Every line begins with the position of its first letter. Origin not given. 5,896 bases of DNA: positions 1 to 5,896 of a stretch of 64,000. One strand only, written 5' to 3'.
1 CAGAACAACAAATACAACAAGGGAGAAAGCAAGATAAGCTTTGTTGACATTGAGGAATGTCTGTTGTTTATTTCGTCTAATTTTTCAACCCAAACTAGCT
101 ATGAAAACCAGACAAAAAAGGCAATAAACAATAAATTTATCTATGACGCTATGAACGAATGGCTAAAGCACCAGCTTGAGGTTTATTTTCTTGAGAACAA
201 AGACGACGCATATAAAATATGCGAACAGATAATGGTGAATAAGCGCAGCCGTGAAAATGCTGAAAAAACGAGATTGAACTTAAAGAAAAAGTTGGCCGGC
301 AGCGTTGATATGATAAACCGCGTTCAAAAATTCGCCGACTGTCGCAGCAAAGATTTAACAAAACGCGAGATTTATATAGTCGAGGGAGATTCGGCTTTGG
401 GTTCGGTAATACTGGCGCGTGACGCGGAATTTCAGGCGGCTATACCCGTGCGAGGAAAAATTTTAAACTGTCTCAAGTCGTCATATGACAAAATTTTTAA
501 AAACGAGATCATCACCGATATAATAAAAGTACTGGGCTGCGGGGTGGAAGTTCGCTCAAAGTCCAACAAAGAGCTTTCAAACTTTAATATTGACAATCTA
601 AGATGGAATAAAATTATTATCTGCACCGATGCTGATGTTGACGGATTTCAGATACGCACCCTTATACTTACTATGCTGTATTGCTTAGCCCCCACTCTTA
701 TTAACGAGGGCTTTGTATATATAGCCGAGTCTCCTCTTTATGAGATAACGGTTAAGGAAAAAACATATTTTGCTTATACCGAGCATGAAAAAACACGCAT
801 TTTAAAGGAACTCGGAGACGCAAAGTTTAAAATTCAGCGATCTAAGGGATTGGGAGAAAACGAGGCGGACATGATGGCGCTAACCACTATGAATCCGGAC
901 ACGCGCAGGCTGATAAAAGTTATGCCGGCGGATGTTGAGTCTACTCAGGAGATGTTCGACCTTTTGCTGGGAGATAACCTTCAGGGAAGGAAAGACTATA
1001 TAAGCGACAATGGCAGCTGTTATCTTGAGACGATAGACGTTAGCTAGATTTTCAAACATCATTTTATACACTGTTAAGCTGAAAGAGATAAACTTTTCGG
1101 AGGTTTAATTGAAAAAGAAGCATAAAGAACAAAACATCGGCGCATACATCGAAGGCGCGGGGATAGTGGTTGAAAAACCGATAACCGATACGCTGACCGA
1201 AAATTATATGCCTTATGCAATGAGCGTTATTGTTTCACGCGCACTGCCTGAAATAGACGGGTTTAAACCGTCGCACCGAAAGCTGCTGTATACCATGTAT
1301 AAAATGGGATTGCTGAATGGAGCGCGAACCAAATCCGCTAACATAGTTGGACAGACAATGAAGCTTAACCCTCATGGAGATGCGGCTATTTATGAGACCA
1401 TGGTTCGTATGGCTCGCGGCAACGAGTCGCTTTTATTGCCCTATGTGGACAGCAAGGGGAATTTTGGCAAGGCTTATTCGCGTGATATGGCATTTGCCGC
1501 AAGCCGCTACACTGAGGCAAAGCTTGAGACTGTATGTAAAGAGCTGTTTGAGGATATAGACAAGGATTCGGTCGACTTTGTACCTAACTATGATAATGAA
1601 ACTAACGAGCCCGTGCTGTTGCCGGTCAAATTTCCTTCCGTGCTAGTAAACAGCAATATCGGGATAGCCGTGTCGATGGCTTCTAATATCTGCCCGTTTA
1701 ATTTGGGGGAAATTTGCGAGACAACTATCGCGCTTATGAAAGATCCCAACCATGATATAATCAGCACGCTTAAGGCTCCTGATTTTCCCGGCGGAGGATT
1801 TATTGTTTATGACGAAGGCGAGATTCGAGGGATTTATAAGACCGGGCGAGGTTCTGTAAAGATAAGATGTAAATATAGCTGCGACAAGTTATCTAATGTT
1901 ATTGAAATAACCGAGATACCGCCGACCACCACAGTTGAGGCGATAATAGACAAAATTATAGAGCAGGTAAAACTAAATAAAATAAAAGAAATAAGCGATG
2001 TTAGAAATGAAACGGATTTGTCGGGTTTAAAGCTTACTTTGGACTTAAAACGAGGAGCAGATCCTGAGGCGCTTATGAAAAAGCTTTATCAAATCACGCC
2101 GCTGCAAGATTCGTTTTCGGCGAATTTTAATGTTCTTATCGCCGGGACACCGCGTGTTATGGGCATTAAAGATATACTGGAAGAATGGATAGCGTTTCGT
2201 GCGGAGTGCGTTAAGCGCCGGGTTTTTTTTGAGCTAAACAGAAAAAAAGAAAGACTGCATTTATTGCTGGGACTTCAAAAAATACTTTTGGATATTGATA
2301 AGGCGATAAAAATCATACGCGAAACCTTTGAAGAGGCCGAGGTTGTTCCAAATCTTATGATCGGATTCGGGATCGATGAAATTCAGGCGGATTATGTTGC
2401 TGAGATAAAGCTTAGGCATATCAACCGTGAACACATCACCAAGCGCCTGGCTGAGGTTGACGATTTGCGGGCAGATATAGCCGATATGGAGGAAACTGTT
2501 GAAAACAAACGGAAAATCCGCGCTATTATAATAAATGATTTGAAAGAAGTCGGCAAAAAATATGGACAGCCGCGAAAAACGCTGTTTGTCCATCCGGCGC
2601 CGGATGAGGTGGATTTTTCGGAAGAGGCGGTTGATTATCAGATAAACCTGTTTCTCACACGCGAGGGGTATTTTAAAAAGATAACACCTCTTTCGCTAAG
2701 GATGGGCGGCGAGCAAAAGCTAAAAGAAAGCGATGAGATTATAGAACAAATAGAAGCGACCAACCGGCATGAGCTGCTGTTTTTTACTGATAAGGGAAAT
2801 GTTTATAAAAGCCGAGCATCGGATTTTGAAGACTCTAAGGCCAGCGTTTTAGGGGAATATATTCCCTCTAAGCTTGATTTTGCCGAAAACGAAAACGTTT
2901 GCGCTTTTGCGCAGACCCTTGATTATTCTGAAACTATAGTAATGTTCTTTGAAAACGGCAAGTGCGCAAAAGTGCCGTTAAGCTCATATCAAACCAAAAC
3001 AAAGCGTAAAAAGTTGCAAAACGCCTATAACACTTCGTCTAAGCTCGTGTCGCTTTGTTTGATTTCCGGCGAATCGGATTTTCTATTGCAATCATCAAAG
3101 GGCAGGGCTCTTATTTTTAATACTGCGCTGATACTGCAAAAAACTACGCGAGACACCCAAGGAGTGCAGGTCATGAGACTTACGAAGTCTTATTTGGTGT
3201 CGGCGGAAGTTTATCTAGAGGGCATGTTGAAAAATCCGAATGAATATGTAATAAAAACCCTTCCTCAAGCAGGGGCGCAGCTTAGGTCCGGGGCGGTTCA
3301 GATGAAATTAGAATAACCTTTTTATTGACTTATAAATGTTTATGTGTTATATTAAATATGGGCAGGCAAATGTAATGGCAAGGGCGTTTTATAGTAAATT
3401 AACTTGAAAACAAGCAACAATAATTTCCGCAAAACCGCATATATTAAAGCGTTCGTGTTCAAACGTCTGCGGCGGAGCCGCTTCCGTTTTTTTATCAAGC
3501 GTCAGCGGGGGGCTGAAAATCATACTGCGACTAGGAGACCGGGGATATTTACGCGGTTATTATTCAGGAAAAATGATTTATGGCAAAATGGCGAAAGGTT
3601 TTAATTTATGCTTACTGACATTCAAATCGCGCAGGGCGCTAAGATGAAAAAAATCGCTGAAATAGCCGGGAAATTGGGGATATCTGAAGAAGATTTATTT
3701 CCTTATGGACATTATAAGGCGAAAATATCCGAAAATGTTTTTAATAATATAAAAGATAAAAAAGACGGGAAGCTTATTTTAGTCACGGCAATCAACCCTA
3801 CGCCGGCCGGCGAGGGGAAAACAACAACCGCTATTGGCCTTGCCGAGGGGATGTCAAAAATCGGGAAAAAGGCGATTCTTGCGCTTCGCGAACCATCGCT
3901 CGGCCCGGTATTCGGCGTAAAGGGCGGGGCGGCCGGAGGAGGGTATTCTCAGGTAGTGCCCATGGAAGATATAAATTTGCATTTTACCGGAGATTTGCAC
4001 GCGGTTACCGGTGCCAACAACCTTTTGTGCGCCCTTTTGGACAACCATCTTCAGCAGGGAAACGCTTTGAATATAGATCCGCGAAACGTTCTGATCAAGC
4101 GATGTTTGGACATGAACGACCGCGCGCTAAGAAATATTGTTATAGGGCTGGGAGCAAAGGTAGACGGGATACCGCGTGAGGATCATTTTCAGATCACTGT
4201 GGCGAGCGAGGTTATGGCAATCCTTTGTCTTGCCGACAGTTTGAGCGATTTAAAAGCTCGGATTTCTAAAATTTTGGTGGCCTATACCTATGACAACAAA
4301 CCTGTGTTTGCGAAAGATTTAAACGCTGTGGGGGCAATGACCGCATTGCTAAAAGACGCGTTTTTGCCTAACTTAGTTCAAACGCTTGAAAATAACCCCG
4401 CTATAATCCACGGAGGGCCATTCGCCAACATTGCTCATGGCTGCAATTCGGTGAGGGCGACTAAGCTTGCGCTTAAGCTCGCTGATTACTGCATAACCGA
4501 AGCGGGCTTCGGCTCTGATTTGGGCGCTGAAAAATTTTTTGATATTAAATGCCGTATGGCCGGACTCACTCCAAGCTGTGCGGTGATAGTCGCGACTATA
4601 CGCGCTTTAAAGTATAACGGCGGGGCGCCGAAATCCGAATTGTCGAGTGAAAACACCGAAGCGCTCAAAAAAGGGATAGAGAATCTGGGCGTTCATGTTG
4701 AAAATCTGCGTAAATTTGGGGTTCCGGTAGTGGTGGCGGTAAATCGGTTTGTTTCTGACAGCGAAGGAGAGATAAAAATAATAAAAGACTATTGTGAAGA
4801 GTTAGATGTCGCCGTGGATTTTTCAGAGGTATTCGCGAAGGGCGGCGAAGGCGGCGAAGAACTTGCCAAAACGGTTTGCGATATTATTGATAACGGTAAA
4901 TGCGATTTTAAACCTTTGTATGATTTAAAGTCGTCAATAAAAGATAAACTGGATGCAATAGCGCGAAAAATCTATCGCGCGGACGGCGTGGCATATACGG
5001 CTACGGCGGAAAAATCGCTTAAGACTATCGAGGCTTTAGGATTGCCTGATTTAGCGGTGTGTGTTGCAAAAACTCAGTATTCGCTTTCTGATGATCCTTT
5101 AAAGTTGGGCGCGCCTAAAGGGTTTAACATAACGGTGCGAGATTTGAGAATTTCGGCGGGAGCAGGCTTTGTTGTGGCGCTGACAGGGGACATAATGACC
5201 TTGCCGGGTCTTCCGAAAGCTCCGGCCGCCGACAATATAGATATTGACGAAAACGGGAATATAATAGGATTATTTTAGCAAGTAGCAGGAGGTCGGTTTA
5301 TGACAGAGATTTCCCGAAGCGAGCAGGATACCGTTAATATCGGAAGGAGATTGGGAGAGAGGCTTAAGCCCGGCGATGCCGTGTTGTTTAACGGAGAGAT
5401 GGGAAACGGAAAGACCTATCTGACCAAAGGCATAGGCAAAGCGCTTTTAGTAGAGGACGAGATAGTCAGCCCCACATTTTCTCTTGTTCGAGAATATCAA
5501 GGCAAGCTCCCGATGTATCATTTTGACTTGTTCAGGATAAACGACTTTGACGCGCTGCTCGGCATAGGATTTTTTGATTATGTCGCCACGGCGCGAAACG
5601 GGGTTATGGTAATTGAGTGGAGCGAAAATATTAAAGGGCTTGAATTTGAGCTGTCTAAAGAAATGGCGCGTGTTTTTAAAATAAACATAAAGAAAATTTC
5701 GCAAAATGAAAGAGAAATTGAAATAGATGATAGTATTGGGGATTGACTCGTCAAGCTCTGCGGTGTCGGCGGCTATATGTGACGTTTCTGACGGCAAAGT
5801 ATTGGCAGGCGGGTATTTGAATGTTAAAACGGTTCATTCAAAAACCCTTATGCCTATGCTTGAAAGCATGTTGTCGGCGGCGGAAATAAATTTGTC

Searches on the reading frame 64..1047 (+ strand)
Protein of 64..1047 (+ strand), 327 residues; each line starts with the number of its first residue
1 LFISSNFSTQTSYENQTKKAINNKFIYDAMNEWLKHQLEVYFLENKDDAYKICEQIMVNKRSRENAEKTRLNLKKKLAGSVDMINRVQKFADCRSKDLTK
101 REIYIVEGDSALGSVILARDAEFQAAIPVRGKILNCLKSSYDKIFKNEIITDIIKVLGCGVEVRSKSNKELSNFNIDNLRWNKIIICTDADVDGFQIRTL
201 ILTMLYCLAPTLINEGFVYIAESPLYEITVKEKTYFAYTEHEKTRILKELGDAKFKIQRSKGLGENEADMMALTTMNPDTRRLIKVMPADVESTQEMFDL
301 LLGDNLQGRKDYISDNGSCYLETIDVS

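Call 27: search_protein_families(library=pfam, proteins=[window:64-1047:+])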
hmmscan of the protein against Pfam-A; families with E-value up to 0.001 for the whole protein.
window:64-1047:+ (327 aa): 3 families
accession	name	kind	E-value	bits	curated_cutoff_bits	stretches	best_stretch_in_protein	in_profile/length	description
PF00986.26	DNA_gyraseB_C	-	3e-20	72.6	29.8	1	253-313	2-62/63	DNA gyrase B subunit, carboxyl terminus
PF01751.28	Toprim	-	2.9e-16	59.9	23.1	1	102-222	1-95/96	Toprim domain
PF00204.31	DNA_gyraseB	-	3.9e-11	43.2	27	1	3-70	104-171/173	DNA gyrase B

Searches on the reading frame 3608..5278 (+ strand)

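Call 57: search_protein_families(library=pfam, max_evalue=0.00001, proteins=[window:3608-5278:+])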
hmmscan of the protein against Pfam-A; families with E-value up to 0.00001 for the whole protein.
window:3608-5278:+ (556 aa): 1 family
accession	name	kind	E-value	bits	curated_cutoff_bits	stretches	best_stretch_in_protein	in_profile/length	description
PF01268.25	FTHFS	-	2e-271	901.6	27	1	3-556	2-556/556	Formate--tetrahydrofolate ligase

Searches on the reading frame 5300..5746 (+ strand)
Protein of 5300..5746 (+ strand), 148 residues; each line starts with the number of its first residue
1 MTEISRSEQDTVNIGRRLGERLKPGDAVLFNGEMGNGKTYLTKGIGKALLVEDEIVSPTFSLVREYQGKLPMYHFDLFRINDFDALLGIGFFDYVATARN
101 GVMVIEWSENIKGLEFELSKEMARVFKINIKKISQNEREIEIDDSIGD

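Call 57: search_protein_families(library=pfam, max_evalue=0.00001, proteins=[window:5300-5746:+])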
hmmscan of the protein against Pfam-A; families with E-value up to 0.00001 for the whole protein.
window:5300-5746:+ (148 aa): 1 family
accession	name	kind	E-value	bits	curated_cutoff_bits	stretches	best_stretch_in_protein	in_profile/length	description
PF02367.23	TsaE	-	1.5e-34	119.2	26.6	1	6-140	2-128/128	Threonylcarbamoyl adenosine biosynthesis protein TsaE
